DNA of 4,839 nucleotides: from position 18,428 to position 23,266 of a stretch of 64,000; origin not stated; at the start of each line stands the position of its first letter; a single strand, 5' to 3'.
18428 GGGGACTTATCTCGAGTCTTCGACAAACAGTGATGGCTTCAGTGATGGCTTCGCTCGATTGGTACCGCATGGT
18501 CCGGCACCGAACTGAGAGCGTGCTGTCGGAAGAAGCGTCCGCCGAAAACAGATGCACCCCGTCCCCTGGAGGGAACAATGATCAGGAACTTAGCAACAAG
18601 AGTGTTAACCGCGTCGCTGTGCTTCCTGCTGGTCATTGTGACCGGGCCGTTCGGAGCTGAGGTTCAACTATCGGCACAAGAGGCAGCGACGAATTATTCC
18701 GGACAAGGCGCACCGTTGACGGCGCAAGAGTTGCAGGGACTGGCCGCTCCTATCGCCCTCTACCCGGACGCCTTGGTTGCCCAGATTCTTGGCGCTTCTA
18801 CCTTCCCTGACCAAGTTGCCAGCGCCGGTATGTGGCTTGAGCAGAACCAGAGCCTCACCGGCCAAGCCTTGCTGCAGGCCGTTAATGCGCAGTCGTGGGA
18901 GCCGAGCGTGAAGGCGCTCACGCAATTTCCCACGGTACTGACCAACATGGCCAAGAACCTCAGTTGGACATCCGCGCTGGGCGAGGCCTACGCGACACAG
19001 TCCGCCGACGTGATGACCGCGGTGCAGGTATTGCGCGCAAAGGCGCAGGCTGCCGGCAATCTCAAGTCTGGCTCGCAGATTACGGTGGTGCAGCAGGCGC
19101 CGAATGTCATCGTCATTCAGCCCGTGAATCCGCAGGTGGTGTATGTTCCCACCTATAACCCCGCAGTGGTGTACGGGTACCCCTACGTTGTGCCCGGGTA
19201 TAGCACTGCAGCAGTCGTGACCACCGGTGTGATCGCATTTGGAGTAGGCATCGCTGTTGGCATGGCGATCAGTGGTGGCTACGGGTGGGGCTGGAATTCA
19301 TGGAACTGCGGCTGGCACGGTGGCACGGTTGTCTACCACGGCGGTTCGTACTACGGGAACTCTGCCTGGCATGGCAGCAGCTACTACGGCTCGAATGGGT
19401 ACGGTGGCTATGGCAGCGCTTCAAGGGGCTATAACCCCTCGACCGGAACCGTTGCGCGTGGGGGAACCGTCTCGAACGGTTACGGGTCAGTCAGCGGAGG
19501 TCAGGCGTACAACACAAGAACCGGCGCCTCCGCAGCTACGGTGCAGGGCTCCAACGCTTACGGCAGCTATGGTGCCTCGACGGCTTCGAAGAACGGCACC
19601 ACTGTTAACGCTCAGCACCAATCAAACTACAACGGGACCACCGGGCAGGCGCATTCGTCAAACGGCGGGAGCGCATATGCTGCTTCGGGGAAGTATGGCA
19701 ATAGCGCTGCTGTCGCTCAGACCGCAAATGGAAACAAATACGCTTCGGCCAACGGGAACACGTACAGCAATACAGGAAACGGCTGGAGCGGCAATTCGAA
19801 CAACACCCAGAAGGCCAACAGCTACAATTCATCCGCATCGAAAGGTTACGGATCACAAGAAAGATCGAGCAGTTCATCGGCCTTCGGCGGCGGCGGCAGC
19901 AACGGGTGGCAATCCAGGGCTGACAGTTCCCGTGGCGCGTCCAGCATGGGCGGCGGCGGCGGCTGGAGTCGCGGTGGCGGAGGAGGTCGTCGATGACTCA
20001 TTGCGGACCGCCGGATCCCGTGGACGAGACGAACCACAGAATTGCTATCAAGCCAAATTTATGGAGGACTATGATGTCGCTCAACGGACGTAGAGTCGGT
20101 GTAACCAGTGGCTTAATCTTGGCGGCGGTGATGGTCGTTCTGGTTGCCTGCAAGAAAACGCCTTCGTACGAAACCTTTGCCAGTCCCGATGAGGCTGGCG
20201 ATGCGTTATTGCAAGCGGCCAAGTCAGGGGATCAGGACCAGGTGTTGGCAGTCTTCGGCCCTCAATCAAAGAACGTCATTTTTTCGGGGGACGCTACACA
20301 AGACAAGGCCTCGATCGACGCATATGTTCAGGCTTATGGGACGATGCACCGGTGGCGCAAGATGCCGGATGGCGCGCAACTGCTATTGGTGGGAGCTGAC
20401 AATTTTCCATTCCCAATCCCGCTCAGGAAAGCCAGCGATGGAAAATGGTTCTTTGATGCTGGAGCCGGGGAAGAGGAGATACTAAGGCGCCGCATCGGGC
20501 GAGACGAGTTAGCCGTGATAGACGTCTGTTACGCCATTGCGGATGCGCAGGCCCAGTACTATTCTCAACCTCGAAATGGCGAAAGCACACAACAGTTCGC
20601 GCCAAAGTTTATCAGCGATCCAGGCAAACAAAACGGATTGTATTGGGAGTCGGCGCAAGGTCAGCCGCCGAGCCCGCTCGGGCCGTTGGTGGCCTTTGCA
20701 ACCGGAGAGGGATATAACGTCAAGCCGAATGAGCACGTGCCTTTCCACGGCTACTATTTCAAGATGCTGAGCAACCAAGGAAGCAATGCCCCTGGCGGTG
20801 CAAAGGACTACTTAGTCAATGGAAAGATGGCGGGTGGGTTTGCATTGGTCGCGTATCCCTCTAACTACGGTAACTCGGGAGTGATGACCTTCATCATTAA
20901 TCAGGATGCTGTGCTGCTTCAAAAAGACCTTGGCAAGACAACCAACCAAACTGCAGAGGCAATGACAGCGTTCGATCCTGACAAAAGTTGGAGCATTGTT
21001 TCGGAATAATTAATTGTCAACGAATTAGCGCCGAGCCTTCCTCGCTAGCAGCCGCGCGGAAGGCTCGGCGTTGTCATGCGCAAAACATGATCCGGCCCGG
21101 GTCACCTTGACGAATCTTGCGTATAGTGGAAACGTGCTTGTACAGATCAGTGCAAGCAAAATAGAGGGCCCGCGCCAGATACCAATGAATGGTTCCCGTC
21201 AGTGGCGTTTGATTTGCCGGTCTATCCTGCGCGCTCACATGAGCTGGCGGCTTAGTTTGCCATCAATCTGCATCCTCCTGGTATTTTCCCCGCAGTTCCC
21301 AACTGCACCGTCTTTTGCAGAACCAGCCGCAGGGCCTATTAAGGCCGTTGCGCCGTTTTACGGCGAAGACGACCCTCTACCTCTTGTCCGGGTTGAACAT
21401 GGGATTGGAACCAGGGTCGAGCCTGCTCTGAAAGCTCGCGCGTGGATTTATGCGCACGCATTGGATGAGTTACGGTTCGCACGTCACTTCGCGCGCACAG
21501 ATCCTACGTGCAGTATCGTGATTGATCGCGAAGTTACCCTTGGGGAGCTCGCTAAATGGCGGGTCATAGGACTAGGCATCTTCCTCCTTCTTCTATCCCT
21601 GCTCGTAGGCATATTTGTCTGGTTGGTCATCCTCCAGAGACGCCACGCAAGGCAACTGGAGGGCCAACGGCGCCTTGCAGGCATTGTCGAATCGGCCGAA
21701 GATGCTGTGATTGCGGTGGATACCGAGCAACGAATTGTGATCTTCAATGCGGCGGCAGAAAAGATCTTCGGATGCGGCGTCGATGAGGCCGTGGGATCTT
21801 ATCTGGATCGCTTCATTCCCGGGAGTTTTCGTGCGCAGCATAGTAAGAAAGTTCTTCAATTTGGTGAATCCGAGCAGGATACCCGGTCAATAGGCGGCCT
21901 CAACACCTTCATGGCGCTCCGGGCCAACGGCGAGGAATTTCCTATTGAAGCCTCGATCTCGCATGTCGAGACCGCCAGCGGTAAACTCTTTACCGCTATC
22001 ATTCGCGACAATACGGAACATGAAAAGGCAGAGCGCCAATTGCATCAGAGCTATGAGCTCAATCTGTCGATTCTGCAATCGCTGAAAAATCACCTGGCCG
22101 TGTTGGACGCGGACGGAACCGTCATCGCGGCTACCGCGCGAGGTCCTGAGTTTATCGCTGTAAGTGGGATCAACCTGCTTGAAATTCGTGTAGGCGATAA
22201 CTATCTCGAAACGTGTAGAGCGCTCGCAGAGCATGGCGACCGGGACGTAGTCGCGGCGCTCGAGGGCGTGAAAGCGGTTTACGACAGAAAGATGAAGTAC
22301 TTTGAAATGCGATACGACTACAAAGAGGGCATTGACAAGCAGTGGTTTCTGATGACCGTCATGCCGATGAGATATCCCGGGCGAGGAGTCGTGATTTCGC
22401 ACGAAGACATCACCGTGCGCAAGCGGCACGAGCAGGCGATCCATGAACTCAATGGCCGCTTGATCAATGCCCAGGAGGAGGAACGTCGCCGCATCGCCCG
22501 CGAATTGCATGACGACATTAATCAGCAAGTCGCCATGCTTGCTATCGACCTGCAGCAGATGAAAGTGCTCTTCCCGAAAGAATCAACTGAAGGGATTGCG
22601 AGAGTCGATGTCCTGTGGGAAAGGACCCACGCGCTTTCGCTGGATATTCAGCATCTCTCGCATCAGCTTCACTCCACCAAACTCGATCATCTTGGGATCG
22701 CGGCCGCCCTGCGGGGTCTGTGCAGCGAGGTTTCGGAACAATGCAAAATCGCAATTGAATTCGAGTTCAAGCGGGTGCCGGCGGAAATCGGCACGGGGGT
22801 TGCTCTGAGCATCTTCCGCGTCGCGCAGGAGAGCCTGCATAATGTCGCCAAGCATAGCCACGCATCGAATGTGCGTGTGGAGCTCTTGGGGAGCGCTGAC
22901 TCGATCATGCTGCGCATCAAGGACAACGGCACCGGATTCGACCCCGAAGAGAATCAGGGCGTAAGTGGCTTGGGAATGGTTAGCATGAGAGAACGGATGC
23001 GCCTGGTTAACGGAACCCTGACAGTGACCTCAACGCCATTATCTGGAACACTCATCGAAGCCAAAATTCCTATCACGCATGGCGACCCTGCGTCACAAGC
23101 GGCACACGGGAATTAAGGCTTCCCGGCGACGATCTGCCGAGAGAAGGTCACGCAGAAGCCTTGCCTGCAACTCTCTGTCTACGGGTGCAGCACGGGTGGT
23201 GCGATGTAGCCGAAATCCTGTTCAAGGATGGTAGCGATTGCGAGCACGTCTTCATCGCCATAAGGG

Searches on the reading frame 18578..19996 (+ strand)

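Call 76: search_protein_families(library=pfam, proteins=[window:18578-19996:+], max_evalue=0.00001)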
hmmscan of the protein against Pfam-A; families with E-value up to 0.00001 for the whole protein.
window:18578-19996:+ (472 aa): 1 family
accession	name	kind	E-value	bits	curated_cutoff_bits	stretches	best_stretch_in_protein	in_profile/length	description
PF11737.13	DUF3300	-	4.7e-61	206.6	25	1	49-244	2-197/227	Protein of unknown function (DUF3300)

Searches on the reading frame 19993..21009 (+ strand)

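Call 76: search_protein_families(library=pfam, proteins=[window:19993-21009:+], max_evalue=0.00001)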
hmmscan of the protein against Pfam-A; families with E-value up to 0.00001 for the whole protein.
window:19993-21009:+ (338 aa): 1 family
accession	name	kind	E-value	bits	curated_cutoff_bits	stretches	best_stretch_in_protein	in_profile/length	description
PF11453.13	DUF2950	-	1.2e-100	336.6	20.2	1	61-336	3-274/274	Protein of unknown function (DUF2950)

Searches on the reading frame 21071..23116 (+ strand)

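Call 76: search_protein_families(library=pfam, proteins=[window:21071-23116:+], max_evalue=0.00001)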
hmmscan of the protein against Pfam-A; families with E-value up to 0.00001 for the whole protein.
window:21071-23116:+ (681 aa): 7 families
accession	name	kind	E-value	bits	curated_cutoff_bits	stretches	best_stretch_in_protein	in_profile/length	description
PF08448.16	PAS_4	-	1.9e-13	51.1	23.1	1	206-317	1-108/110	PAS fold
PF13426.13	PAS_9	-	3.3e-13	50.2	27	1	211-316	2-103/103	PAS domain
PF00989.32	PAS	-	1.9e-12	47.6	22.6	1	201-313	2-112/113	PAS fold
PF02518.31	HATPase_c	-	7.2e-12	46.2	26.4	1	578-669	3-110/111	Histidine kinase-, DNA gyrase B-, and HSP90-like ATPase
PF07730.19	HisKA_3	-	8.1e-08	33.1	24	1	471-536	1-66/68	Histidine kinase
PF12860.13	PAS_7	-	2.3e-06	28.2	27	0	335-455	1-115/115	PAS fold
PF24820.1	Diguanyl_cycl_sensor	-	6.1e-06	26.6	28.1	0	206-313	2-109/109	Diguanylate cyclase-like sensor domain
